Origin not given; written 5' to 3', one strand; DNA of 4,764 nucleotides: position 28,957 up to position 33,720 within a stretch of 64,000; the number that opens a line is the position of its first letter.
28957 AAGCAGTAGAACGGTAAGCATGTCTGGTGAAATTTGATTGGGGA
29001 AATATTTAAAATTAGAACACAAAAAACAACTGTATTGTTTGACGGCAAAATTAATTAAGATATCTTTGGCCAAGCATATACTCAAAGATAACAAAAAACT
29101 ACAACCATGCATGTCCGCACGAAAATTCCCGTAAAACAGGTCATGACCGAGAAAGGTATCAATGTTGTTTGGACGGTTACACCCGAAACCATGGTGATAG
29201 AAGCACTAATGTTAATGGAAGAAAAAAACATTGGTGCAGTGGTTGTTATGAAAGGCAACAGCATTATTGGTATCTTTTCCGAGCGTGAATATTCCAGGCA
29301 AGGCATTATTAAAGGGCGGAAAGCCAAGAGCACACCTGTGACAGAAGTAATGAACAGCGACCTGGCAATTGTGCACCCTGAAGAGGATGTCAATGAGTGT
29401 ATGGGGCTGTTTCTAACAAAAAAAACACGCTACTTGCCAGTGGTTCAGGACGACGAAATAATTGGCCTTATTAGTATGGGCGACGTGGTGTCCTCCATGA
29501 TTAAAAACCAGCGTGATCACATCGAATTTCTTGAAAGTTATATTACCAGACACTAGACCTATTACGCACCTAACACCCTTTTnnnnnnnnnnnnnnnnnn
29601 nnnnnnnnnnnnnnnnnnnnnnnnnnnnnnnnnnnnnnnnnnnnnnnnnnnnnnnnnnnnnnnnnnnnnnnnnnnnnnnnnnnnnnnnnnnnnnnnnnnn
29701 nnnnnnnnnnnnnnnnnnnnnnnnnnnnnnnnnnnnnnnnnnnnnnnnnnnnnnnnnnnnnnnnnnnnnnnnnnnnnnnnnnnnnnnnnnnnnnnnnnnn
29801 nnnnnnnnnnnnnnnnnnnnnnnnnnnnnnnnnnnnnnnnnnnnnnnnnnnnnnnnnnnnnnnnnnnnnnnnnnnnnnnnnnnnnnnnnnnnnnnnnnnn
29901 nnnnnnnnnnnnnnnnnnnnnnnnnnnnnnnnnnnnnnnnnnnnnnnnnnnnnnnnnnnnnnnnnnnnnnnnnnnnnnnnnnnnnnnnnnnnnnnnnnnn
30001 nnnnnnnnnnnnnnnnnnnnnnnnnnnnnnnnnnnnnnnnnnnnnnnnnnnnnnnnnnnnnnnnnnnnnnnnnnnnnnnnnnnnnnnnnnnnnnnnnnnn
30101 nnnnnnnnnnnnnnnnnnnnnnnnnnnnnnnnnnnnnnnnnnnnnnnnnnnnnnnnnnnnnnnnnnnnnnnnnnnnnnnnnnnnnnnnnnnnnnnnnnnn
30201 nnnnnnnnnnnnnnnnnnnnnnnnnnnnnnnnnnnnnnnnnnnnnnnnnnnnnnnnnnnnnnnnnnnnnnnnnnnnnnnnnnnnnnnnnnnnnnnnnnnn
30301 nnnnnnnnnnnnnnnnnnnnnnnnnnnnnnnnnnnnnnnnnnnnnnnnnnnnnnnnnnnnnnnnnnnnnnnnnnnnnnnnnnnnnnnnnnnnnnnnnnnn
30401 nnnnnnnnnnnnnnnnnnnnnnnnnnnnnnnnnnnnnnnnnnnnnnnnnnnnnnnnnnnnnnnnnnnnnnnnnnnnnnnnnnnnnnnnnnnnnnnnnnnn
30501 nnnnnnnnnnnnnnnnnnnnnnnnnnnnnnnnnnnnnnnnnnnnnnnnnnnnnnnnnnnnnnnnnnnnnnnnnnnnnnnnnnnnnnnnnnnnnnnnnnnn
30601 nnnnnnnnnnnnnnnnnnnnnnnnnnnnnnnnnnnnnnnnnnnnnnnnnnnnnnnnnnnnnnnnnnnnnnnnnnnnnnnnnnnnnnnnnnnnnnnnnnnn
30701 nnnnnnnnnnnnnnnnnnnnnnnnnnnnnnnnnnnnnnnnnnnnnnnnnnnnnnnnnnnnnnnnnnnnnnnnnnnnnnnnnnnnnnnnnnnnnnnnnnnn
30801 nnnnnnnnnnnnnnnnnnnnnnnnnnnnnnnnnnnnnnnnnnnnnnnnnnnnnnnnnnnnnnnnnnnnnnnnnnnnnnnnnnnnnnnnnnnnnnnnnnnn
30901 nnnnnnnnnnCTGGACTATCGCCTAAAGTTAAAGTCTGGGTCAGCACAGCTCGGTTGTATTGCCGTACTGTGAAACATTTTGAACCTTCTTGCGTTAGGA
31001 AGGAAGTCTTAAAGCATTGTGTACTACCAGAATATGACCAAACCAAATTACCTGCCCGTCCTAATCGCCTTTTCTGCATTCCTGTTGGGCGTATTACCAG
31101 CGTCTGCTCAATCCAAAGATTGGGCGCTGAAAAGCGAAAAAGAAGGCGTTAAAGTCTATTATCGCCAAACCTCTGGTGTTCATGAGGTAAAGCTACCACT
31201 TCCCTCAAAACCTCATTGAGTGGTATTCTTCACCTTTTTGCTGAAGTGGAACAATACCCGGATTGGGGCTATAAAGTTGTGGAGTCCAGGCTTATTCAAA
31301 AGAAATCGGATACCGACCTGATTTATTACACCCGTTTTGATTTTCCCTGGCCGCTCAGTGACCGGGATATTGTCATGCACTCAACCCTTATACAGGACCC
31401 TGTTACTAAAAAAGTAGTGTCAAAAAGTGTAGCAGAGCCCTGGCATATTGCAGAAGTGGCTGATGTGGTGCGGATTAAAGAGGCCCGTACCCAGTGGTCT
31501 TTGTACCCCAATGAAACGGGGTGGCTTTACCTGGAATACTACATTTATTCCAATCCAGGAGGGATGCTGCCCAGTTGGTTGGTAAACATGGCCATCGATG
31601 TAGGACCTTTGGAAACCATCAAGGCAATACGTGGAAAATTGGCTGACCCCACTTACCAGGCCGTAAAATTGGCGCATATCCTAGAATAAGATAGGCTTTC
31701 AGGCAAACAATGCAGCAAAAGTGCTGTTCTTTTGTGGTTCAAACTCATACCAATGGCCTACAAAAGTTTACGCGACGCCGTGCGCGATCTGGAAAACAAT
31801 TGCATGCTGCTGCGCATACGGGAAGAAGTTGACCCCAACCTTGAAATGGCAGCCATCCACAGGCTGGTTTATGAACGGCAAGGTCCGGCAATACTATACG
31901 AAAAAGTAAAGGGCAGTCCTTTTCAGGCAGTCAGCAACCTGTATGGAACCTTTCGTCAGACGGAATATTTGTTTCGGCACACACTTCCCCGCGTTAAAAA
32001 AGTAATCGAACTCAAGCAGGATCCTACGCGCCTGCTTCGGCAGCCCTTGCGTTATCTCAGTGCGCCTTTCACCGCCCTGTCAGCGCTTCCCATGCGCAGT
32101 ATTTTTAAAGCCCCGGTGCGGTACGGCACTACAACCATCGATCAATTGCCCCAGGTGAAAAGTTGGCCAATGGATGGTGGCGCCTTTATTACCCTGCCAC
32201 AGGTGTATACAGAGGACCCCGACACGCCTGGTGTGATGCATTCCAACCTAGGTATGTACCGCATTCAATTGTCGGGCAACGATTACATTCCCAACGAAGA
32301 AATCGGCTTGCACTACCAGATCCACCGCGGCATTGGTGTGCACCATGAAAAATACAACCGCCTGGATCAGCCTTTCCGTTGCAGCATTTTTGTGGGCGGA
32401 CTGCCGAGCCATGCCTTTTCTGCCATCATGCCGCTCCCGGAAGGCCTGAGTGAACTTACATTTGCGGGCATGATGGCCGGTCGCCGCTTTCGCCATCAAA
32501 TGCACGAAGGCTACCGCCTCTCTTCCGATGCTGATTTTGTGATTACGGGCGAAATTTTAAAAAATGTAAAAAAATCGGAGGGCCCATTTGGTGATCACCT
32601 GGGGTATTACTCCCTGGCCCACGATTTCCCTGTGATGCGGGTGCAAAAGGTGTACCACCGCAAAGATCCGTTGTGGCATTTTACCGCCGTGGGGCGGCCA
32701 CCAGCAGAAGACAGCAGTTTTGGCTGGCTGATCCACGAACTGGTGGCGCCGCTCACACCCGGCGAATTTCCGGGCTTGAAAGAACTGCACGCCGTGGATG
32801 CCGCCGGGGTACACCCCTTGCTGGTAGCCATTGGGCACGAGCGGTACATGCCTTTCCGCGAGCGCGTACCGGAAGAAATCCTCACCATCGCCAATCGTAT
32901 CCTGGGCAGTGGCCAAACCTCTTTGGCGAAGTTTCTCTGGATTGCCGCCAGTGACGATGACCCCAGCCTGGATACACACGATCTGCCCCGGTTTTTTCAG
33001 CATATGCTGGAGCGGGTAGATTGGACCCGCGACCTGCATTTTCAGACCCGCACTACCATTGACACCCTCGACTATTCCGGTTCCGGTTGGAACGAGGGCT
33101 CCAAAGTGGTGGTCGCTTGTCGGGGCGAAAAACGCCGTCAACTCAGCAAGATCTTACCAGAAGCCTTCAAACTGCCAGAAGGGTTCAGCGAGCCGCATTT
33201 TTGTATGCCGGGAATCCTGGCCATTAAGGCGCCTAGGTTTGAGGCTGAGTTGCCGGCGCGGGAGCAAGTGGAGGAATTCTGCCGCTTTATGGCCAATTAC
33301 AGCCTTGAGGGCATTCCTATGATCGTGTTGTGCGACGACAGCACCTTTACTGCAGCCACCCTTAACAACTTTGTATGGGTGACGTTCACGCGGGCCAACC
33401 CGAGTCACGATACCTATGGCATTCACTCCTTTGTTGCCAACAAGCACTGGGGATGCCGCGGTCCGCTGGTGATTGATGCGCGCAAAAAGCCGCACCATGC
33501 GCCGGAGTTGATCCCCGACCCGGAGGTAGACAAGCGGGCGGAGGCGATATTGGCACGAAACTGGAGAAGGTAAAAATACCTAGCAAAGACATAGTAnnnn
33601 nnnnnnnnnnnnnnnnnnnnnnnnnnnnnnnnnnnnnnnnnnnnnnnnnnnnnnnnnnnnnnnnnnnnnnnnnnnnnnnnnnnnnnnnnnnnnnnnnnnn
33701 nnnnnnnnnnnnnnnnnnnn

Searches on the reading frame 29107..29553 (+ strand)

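Call 15: search_protein_families(library=pfam, proteins=[window:29107-29553:+], max_evalue=0.01)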
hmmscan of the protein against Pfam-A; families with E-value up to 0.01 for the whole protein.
window:29107-29553:+ (149 aa): 1 family
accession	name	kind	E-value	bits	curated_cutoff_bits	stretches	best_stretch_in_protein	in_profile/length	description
PF00571.33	CBS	-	2.5e-20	73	24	2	78-131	1-55/57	CBS domain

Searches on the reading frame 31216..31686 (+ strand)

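Call 15: search_protein_families(library=pfam, proteins=[window:31216-31686:+], max_evalue=0.01)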
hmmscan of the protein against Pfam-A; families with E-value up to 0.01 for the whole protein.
window:31216-31686:+ (157 aa): 1 family
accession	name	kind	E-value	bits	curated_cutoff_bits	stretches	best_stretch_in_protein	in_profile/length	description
PF01852.25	START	-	0.00014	21.7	22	1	8-136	60-195/207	START domain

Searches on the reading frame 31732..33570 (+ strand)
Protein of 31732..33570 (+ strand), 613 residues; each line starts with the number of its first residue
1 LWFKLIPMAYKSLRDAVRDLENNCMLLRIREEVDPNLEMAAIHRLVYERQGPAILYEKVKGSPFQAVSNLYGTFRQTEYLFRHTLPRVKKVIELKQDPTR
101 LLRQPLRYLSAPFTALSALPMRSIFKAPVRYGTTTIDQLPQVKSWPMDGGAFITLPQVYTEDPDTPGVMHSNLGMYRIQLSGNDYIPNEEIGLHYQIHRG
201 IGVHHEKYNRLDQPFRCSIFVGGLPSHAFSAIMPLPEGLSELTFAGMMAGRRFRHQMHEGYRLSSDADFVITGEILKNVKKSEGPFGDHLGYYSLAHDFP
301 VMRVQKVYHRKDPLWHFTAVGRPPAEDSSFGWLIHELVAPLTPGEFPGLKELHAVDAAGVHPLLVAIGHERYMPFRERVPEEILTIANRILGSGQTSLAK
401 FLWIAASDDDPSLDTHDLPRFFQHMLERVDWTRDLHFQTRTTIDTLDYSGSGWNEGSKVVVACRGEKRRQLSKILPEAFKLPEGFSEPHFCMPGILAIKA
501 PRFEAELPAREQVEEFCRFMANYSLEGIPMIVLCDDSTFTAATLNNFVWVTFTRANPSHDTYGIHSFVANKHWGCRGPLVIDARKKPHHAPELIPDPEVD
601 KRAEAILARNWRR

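Call 15: search_protein_families(library=pfam, proteins=[window:31732-33570:+], max_evalue=0.01)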
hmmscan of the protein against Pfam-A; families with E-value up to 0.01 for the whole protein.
window:31732-33570:+ (613 aa): 3 families
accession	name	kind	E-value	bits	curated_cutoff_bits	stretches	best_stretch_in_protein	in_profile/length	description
PF01977.22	UbiD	-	1.7e-59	200.9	23.3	1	134-323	21-206/206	3-octaprenyl-4-hydroxybenzoate carboxy-lyase Rift-related domain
PF20696.2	UbiD_C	-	8.1e-30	103.9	24.2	1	330-463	3-127/127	3-octaprenyl-4-hydroxybenzoate carboxy-lyase C-terminal domain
PF20695.2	UbiD_N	-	9.1e-19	67.8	24.3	1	18-93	2-76/78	3-octaprenyl-4-hydroxybenzoate carboxy-lyase N-terminal domain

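Call 24: find_related_loci(query=window:31732-33570:+, collection=genome_contigs, flank=6000)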
Query window:31732-33570:+ (613 aa) in genome_contigs; peptide patterns used: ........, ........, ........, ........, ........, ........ (x = any residue, [..] = any of these).
151 stretches matched a pattern; 136 encode a relative of the query (tblastn E <= 1e-3); the best 80 are kept; 80 distinct loci.
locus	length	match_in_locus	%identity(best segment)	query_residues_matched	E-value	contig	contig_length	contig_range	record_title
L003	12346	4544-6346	83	8-608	0e+0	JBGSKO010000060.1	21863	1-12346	MAG: Saprospiraceae bacterium isolate JTS-AC182 k141_207332, whole genome shotgun sequence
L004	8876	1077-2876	81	8-607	0e+0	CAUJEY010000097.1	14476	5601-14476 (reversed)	MAG: Bacteroidota bacterium isolate KLAP56 genome assembly, contig: KLAP56_237658, whole genome shotgun sequence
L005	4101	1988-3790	81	8-608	0e+0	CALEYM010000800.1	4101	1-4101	MAG TPA_asm: uncultured Bacteroidetes bacterium isolate SRR6227243_bin.67_CONCOCT_v1.1_MAG genome assembly, contig: ERZ7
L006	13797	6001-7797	81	8-609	0e+0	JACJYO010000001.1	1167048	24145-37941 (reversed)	MAG: Lewinellaceae bacterium isolate HK-STAS-BACT-40 HK-STAS-BACT-40_1, whole genome shotgun sequence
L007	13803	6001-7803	81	8-608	0e+0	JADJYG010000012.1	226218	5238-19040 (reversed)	MAG: Saprospirales bacterium isolate Lyne_18-Q3-R50-59_BATAC.172 tig00011674-10-2255570, whole genome shotgun sequence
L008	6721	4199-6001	80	8-608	0e+0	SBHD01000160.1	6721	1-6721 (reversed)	MAG: Bacteroidetes bacterium isolate M3007 scaffold_3837_1, whole genome shotgun sequence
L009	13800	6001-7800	79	8-607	0e+0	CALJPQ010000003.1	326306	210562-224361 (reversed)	MAG: uncultured Saprospiraceae bacterium isolate N1_Bin_METABAT__6_1 genome assembly, contig: c_000001946941, whole geno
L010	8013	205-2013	78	6-608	0e+0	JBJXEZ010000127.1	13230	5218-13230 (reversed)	MAG: Saprospiraceae bacterium isolate F1F2.bin.8 k127_3332683, whole genome shotgun sequence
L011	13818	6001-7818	78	3-608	0e+0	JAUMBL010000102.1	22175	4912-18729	MAG: Saprospiraceae bacterium isolate P_SAPR4 NODE_4199_length_22175_cov_5.412282, whole genome shotgun sequence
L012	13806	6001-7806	79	8-609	0e+0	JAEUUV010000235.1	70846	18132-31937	MAG: Saprospiraceae bacterium isolate new MAG-364 k141_3594617, whole genome shotgun sequence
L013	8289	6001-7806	78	8-609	0e+0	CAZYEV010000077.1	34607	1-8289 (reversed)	MAG TPA_asm: uncultured Saprospiraceae bacterium isolate binchicken_co23_239 genome assembly, contig: k141_1645515, whol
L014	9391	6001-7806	78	8-609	0e+0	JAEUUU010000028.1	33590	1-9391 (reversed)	MAG: Saprospiraceae bacterium isolate new MAG-363 k141_470365, whole genome shotgun sequence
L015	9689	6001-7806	78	8-608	0e+0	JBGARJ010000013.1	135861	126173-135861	MAG: Saprospiraceae bacterium isolate MAG_AAO_H10.73 AAOH10-73_opera_contig_670, whole genome shotgun sequence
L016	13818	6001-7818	77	8-613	0e+0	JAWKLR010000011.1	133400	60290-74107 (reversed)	MAG: Saprospiraceae bacterium isolate ABC2.70 ABC2.70.fa-11, whole genome shotgun sequence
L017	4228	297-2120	76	2-609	0e+0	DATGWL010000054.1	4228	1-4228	MAG TPA_asm: Saprospiraceae bacterium isolate SMAG_U10581 k141_343687, whole genome shotgun sequence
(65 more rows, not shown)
